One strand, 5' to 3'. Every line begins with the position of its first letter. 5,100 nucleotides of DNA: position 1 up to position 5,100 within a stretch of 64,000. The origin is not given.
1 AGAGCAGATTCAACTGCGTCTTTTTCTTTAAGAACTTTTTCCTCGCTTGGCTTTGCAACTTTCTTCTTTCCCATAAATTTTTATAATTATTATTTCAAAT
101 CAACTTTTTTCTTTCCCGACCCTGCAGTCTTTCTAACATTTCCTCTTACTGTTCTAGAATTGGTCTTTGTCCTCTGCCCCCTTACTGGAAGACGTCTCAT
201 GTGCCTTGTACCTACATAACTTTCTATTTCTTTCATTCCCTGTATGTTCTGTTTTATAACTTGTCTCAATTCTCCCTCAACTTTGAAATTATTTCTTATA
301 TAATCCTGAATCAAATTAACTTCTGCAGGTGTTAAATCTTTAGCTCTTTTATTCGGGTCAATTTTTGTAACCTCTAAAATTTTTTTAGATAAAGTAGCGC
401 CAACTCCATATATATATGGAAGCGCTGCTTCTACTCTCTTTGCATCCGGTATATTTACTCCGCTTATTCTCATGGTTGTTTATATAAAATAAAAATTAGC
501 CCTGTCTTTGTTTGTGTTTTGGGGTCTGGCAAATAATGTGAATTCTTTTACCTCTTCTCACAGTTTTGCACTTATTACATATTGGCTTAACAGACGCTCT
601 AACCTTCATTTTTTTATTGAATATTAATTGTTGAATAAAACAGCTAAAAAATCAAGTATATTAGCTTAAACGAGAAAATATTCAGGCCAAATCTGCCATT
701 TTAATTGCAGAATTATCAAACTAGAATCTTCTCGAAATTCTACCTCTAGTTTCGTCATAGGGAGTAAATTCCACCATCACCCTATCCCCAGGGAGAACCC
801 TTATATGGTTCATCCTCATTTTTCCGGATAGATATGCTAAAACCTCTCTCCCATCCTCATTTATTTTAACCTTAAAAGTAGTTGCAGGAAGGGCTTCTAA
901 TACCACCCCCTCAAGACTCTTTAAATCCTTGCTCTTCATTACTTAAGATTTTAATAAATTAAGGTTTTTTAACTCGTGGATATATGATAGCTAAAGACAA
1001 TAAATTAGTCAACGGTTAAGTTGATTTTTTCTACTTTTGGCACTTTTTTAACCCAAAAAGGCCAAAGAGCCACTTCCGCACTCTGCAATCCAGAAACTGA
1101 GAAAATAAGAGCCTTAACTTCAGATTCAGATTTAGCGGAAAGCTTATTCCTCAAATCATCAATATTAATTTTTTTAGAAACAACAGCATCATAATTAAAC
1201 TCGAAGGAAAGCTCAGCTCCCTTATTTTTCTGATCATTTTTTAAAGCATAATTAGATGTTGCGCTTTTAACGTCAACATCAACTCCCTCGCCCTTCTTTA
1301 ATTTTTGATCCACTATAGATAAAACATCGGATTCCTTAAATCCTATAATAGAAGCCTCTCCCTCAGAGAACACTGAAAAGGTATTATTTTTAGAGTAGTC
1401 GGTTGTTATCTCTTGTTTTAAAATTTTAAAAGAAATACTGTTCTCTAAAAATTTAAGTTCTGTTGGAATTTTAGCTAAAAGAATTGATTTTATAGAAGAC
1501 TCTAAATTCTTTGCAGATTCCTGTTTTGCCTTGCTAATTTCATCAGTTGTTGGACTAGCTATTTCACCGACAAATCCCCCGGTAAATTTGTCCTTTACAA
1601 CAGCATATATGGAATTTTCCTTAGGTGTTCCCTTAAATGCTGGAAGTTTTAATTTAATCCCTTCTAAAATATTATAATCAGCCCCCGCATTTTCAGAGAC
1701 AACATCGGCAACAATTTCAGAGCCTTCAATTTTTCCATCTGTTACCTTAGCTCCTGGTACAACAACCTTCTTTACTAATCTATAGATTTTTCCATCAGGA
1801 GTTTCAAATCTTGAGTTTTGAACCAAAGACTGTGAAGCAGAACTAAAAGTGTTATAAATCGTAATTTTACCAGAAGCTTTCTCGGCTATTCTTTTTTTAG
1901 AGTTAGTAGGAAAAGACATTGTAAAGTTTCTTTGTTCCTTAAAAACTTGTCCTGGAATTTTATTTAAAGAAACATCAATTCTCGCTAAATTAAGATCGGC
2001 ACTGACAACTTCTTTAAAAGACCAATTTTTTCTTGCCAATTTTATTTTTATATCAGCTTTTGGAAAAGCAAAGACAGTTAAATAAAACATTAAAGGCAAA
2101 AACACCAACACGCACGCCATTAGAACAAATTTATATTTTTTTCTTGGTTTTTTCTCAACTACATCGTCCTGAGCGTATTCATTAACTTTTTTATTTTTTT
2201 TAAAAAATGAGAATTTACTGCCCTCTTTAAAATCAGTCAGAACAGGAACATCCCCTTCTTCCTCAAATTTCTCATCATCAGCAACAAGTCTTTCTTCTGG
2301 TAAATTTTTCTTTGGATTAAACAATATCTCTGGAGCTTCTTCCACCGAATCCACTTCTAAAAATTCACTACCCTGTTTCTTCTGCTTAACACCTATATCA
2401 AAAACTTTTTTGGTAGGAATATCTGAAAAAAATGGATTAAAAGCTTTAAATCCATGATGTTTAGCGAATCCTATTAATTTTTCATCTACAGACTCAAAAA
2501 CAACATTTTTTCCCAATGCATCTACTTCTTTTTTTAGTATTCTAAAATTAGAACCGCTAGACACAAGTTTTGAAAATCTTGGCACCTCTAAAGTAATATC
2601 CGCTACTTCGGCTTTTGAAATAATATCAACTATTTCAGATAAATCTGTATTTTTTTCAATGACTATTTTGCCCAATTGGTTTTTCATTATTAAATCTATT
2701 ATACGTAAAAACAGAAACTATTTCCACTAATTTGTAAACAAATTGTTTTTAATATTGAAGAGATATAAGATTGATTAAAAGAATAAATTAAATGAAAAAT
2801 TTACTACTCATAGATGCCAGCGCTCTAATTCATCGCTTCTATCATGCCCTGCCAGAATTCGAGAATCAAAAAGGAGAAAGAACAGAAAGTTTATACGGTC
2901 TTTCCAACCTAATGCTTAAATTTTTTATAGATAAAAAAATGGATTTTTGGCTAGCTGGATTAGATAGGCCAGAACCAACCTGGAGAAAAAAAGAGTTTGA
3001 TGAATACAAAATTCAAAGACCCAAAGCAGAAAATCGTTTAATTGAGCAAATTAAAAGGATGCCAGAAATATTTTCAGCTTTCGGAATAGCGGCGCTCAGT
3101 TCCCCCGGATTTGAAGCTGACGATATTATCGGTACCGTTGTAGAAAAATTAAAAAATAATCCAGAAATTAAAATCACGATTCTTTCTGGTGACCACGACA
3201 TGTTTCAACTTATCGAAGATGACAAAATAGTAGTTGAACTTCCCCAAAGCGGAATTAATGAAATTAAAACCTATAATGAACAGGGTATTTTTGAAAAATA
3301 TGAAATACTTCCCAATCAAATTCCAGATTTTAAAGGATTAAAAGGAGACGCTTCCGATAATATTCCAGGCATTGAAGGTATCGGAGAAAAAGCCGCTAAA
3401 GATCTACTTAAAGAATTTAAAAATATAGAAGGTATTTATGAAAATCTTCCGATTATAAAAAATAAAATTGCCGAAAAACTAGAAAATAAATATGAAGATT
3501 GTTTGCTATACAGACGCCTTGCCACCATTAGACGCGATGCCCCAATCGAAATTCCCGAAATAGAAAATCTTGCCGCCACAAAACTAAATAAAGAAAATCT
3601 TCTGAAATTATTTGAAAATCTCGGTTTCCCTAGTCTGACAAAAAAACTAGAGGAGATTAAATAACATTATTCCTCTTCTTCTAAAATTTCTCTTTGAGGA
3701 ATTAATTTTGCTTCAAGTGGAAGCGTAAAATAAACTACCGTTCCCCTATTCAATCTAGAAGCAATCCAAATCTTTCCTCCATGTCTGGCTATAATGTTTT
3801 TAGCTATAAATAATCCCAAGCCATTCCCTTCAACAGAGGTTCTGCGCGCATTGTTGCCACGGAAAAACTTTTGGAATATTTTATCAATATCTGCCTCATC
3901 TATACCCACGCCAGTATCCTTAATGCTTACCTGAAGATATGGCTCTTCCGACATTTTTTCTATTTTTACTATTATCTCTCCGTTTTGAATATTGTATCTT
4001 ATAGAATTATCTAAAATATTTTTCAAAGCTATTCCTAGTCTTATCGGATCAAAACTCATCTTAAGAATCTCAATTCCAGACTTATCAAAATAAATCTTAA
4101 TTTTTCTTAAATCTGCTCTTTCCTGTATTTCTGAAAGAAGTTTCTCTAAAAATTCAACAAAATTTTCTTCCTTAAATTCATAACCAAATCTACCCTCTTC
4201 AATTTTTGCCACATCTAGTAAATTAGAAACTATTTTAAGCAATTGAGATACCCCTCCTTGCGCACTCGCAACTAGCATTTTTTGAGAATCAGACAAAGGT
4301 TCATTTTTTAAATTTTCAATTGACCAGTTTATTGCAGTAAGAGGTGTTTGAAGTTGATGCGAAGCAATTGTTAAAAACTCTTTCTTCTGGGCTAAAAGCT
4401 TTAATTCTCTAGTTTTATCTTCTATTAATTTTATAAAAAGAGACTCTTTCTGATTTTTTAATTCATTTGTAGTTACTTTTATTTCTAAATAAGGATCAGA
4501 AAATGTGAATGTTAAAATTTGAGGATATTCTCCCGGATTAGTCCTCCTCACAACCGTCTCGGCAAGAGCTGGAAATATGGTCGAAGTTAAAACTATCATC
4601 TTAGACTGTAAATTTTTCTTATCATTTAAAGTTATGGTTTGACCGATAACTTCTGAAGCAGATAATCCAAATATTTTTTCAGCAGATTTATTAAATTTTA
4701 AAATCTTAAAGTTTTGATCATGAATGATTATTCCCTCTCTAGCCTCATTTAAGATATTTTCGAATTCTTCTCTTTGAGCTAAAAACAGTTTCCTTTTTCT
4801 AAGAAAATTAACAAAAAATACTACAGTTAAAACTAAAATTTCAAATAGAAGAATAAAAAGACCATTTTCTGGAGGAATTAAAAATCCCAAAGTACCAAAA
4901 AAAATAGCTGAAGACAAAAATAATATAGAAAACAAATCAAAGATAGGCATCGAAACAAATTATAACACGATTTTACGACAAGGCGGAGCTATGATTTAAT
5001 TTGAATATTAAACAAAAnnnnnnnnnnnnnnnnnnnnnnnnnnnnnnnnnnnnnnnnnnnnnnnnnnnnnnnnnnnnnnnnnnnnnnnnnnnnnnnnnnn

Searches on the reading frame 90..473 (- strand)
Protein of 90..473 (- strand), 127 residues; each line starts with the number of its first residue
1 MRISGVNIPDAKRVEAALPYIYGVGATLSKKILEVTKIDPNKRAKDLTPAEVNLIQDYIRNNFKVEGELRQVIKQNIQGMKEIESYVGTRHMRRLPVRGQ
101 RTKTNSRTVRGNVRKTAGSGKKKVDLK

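Call 9: search_protein_families(library=pfam, proteins=[window:90-473:-], max_evalue=0.001)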
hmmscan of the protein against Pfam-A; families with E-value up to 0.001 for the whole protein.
window:90-473:- (127 aa): 1 family
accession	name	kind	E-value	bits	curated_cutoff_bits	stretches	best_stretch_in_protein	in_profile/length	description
PF00416.27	Ribosomal_S13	-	4.3e-27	95.5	31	1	2-108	1-128/128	Ribosomal protein S13/S18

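Call 70: find_encoding_contigs(protein=window:90-473:-, flank=10000, max_places=2)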
Protein window:90-473:- (127 aa): 1 contig read that carries it; 1 place shown.
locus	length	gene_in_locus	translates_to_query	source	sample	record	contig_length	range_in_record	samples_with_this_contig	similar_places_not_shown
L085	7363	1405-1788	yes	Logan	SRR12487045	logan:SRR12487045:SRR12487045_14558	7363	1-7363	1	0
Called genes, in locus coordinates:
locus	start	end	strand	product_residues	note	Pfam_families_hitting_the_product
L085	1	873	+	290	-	?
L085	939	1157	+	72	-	PF01176:eIF-1a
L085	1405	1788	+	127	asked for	PF00416:Ribosomal_S13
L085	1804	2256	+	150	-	PF00411:Ribosomal_S11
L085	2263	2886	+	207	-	PF00163:Ribosomal_S4, PF01479:S4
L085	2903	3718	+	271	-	PF01193:RNA_pol_L, PF01000:RNA_pol_A_bac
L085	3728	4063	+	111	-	PF01196:Ribosomal_L17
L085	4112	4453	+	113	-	PF00572:Ribosomal_L13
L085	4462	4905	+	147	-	PF00380:Ribosomal_S9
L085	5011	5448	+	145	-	PF09997:DUF2238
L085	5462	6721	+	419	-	PF00275:EPSP_synthase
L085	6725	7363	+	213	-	?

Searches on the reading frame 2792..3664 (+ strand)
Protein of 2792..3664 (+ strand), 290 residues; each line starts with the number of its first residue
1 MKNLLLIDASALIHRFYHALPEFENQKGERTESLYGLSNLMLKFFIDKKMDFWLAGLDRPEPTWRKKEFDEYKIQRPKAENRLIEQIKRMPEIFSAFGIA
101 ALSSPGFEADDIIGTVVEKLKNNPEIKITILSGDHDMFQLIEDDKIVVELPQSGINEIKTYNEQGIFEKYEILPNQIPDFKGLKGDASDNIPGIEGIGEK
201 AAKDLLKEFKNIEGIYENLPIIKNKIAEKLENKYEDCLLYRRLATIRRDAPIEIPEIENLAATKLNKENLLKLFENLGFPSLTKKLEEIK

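Call 9: search_protein_families(library=pfam, proteins=[window:2792-3664:+], max_evalue=0.001)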
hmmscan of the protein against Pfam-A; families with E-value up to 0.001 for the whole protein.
window:2792-3664:+ (290 aa): 2 families
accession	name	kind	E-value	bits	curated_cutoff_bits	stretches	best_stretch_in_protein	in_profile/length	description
PF02739.22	5_3_exonuc_N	-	6.9e-43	146.6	34.3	1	4-171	2-164/164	5'-3' exonuclease, N-terminal resolvase-like domain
PF01367.25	5_3_exonuc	-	2.7e-29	102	40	1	173-266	2-95/97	5'-3' exonuclease, C-terminal SAM fold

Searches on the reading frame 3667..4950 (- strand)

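Call 9: search_protein_families(library=pfam, proteins=[window:3667-4950:-], max_evalue=0.001)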
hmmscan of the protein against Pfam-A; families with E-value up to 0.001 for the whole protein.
window:3667-4950:- (427 aa): 6 families
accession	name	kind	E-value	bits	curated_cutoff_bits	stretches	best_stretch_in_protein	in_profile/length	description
PF02518.31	HATPase_c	-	3.7e-29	101.8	26.4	1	301-413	2-110/111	Histidine kinase-, DNA gyrase B-, and HSP90-like ATPase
PF00512.31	HisKA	-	5.3e-15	55.7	26.9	1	188-253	1-66/66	His Kinase A (phospho-acceptor) domain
PF00989.32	PAS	-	3.6e-08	33.8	22.6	1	61-106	1-46/113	PAS fold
PF13589.12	HATPase_c_3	-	3.7e-07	30.7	25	1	307-389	5-86/137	Histidine kinase-, DNA gyrase B-, and HSP90-like ATPase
PF13188.13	PAS_8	-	1.4e-05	25.2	21.8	1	62-103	2-40/65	PAS domain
PF13426.13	PAS_9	-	2.3e-05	25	27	1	72-107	2-37/103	PAS domain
